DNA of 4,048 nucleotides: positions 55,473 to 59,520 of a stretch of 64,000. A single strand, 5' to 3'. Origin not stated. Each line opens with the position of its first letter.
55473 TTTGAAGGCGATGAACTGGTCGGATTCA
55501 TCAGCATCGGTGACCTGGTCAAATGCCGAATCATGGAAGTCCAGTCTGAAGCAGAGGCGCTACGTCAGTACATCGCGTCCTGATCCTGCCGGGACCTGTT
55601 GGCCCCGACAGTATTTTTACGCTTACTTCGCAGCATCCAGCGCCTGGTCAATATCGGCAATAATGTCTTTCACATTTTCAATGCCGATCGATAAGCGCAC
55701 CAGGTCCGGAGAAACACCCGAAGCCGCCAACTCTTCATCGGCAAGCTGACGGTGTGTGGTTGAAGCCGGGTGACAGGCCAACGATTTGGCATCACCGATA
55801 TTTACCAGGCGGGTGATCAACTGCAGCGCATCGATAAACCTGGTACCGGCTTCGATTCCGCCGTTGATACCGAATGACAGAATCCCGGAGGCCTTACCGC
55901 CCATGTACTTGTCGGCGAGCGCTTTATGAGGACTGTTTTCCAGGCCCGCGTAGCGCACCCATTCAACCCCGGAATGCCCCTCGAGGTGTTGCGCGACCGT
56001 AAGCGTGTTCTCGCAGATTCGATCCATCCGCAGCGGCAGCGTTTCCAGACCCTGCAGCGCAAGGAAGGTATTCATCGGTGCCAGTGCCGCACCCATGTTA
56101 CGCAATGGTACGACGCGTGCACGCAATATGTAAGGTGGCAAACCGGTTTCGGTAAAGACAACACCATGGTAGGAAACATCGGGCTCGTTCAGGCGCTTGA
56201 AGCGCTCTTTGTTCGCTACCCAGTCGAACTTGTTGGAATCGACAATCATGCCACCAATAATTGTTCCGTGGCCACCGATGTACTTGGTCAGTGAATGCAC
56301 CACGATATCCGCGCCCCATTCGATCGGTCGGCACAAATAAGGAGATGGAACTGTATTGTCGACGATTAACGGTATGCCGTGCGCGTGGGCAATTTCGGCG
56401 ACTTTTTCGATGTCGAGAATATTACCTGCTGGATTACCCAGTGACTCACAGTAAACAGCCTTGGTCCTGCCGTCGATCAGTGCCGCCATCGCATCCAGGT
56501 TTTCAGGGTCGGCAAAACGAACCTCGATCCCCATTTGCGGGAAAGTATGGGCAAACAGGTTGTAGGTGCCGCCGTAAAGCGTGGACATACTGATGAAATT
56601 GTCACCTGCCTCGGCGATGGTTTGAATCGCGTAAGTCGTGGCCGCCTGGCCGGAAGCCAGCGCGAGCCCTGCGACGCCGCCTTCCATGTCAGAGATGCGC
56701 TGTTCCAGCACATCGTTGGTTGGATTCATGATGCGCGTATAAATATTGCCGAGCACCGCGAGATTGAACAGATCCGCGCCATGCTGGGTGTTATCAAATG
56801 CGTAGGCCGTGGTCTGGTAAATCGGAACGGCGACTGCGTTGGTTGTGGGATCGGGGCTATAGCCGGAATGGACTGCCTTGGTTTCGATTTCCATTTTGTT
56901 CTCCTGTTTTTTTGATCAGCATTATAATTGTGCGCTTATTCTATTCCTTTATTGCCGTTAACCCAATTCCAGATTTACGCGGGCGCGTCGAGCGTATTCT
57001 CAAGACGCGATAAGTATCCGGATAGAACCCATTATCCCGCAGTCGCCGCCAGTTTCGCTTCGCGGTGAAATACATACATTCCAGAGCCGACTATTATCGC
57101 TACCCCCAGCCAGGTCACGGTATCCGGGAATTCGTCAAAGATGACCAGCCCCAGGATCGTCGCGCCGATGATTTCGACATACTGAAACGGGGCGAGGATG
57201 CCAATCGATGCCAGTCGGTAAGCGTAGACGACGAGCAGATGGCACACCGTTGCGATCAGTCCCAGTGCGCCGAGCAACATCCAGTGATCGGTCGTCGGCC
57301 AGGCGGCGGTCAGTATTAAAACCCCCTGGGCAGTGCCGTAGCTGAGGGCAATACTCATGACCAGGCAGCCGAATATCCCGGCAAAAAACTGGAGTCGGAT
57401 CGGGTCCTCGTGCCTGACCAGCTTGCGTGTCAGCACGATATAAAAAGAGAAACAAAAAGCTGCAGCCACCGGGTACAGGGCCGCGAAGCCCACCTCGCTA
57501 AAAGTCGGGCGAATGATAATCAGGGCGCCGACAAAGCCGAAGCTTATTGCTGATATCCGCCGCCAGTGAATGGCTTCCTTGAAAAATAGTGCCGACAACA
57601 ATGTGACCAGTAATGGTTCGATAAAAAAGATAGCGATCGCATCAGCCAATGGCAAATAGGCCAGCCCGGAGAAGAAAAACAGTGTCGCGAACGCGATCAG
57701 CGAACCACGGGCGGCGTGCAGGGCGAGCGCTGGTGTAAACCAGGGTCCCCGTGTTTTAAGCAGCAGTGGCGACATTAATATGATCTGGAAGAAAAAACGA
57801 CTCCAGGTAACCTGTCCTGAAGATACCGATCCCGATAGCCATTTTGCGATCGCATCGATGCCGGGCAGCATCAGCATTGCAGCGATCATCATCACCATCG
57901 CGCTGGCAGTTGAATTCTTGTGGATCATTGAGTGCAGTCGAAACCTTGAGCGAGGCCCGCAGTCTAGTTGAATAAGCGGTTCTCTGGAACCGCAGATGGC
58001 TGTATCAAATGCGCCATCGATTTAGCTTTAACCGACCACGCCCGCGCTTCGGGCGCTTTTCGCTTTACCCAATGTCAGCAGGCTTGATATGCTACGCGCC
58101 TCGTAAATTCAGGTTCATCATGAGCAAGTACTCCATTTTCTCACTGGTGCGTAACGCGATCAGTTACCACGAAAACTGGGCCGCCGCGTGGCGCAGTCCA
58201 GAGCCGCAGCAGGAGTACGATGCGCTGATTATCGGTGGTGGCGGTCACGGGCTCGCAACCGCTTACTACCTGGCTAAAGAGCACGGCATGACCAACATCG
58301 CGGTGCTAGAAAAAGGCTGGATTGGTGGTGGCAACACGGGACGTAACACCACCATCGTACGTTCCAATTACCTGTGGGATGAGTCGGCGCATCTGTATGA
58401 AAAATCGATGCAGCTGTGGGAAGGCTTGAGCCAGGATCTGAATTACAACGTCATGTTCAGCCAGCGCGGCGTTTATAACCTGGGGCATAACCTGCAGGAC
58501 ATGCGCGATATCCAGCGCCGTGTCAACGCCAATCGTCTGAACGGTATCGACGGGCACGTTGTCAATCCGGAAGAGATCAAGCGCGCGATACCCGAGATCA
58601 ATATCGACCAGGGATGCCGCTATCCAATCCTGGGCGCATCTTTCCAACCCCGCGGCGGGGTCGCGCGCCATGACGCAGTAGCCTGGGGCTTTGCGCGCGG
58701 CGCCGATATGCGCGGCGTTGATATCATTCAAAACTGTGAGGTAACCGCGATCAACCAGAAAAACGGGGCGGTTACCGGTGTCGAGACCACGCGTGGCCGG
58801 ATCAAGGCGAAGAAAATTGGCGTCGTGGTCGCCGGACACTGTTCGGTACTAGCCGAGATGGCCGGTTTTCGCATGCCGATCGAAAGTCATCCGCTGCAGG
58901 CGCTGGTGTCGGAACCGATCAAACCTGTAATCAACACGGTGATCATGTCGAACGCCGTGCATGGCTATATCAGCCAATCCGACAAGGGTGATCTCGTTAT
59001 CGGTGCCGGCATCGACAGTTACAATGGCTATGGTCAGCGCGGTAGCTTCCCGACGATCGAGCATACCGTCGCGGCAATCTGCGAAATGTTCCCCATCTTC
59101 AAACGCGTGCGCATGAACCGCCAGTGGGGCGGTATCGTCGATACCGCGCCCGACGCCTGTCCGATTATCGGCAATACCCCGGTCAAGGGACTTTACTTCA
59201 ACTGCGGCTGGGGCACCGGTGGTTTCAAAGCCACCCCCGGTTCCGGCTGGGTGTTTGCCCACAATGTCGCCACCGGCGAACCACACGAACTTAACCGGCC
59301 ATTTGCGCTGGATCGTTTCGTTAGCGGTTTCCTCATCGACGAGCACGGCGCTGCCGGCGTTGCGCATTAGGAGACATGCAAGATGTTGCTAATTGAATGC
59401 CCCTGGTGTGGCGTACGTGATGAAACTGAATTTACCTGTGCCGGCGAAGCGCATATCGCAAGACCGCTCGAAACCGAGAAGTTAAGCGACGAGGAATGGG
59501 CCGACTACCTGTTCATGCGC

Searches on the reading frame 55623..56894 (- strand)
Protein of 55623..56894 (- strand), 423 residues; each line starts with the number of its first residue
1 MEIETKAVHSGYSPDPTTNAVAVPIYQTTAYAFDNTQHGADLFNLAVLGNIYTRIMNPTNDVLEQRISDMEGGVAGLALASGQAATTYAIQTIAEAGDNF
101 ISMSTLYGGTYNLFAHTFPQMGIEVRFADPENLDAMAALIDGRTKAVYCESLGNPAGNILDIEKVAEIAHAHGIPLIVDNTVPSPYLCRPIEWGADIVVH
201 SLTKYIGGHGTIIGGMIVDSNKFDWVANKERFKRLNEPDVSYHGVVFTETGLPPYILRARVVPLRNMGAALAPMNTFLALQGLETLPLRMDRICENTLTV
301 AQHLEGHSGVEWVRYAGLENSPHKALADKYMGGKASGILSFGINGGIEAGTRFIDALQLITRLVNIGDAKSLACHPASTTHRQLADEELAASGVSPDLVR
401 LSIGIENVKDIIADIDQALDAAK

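Call 62: search_protein_families(library=ncbifam, proteins=[window:55623-56894:-], max_evalue=1e-15)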
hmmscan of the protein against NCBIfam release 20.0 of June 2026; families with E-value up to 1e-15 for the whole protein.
window:55623-56894:- (423 aa): 42 families (the best 25 are shown)
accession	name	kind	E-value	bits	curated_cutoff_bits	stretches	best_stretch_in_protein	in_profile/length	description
NF004757.0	PRK06084.1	equivalog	2.6e-219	728.3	790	1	1-423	1-424/425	bifunctional O-acetylhomoserine aminocarboxypropyltransferase/cysteine synthase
TIGR01326.1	OAH_OAS_sulfhy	subfamily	1.3e-191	636.9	495.1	1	3-419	2-417/418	O-acetylhomoserine aminocarboxypropyltransferase/cysteine synthase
NF006096.0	PRK08248.1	equivalog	8.5e-185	614.5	726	1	2-422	8-428/431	homocysteine synthase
NF005872.0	PRK07812.1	equivalog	1.2e-180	600.7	703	1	3-423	17-436/439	bifunctional o-acetylhomoserine/o-acetylserine sulfhydrylase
NF004650.0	PRK05994.1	equivalog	3e-169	563.4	667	1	3-421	8-426/427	O-acetylhomoserine aminocarboxypropyltransferase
NF006004.0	PRK08134.1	equivalog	3.3e-153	510.4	636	1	3-422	9-428/433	O-acetylhomoserine aminocarboxypropyltransferase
NF004125.0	PRK05613.1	equivalog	1.2e-130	435.9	765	1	3-421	14-436/437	O-acetylhomoserine/O-acetylserine sulfhydrylase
NF005215.0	PRK06702.1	equivalog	5.6e-128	427.5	709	1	5-420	9-423/432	bifunctional O-acetylhomoserine aminocarboxypropyltransferase/cysteine synthase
NF005695.0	PRK07503.1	equivalog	2.1e-117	392.2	666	2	4-221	11-228/403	methionine gamma-lyase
TIGR01328.1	met_gam_lyase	equivalog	6.2e-109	364.4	549.7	2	2-220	3-221/391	methionine gamma-lyase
NF004876.0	PRK06234.1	subfamily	3.8e-104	348.9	666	2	3-223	9-231/400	methionine gamma-lyase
NF006003.0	PRK08133.1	equivalog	9.1e-98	327.5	522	2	2-223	11-231/396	O-succinylhomoserine sulfhydrylase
TIGR01325.1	O_suc_HS_sulf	equivalog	4.8e-96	321.7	510.05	2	5-222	2-218/380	O-succinylhomoserine sulfhydrylase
NF005871.0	PRK07811.1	equivalog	3.7e-94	315.5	513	2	2-221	12-224/389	cystathionine gamma-synthase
NF005263.0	PRK06767.1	equivalog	1.5e-92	310.6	617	2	2-222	5-225/392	methionine gamma-lyase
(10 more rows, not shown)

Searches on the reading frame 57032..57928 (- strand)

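Call 62: search_protein_families(library=ncbifam, proteins=[window:57032-57928:-], max_evalue=1e-15)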
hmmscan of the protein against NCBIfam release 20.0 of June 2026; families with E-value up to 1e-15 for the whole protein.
window:57032-57928:- (298 aa): 1 family
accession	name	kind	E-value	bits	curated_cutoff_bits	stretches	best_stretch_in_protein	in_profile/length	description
TIGR00950.1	2A78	equivalog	9.5e-19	67.8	230.2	1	28-282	9-262/264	carboxylate/amino acid/amine transporter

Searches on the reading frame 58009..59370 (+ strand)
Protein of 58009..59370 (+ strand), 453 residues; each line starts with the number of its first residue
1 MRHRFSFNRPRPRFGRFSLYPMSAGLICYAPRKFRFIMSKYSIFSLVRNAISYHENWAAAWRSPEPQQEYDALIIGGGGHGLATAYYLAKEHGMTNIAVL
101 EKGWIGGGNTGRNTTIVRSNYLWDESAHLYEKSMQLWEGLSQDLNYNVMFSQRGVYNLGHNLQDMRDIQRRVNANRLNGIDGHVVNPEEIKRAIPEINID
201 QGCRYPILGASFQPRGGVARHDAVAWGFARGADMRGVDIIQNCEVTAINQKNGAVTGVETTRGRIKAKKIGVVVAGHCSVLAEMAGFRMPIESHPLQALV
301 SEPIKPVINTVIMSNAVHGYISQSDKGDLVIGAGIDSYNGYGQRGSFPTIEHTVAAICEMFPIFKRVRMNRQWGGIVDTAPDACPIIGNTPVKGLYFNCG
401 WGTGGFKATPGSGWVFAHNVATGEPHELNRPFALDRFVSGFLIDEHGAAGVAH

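Call 62: search_protein_families(library=ncbifam, proteins=[window:58009-59370:+], max_evalue=1e-15)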
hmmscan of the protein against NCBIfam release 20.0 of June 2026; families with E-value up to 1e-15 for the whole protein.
window:58009-59370:+ (453 aa): 5 families
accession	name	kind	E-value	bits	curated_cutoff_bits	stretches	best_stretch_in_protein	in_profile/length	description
TIGR01373.1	soxB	subfamily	2.9e-219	727.9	529.45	1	40-445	1-407/407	sarcosine oxidase subunit beta family protein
TIGR02352.1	thiamin_ThiO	equivalog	3e-25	89.1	250.8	1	73-423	2-350/351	glycine oxidase ThiO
NF001933.0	PRK00711.1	subfamily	1.5e-22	80.3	383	1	131-438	113-417/429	D-amino acid dehydrogenase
NF008425.0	PRK11259.1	equivalog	2.6e-21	76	257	1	68-277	3-203/377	N-methyl-L-tryptophan oxidase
TIGR01377.1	soxA_mon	subfamily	2.1e-16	59.7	479.65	1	70-293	1-215/381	amino oxidase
